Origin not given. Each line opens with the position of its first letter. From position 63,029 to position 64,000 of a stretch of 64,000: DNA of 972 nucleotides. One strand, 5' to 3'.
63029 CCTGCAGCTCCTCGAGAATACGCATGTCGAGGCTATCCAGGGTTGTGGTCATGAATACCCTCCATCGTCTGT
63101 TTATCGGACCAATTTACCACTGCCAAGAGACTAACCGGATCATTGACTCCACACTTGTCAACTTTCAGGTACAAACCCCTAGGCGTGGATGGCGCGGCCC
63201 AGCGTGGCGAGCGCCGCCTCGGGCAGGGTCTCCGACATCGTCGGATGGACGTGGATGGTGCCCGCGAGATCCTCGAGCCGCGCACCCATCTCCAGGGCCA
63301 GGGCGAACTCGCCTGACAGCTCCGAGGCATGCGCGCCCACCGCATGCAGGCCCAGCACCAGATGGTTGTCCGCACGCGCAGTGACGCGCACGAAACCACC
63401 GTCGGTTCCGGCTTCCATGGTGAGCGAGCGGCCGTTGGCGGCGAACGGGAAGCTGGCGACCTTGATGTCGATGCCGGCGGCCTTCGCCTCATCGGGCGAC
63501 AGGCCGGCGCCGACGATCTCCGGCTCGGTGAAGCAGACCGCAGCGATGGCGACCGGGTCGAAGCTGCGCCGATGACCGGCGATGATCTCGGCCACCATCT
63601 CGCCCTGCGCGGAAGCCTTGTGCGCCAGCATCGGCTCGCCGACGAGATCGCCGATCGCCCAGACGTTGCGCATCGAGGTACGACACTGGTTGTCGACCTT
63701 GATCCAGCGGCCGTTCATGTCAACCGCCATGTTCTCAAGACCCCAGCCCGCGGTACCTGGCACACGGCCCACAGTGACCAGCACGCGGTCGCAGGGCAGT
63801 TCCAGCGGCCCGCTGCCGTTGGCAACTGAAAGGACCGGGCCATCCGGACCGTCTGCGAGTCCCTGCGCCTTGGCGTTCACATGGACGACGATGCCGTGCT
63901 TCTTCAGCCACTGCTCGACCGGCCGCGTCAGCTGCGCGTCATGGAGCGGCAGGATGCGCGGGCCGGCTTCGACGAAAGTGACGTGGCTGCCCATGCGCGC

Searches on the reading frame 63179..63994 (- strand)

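Call 19: search_protein_families(library=pfam, proteins=[window:63179-63994:-], max_evalue=0.001)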
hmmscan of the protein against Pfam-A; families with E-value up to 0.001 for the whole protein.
window:63179-63994:- (271 aa): 3 families
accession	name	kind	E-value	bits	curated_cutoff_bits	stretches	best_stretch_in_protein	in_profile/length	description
PF02852.28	Pyr_redox_dim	-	1.2e-31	109.6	25.3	1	150-261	1-110/110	Pyridine nucleotide-disulphide oxidoreductase, dimerisation domain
PF07992.20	Pyr_redox_2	-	1.3e-25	90.9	26.1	1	1-131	164-291/291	Pyridine nucleotide-disulphide oxidoreductase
PF00070.33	Pyr_redox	-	3.7e-06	27.8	22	1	1-55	21-75/82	Pyridine nucleotide-disulphide oxidoreductase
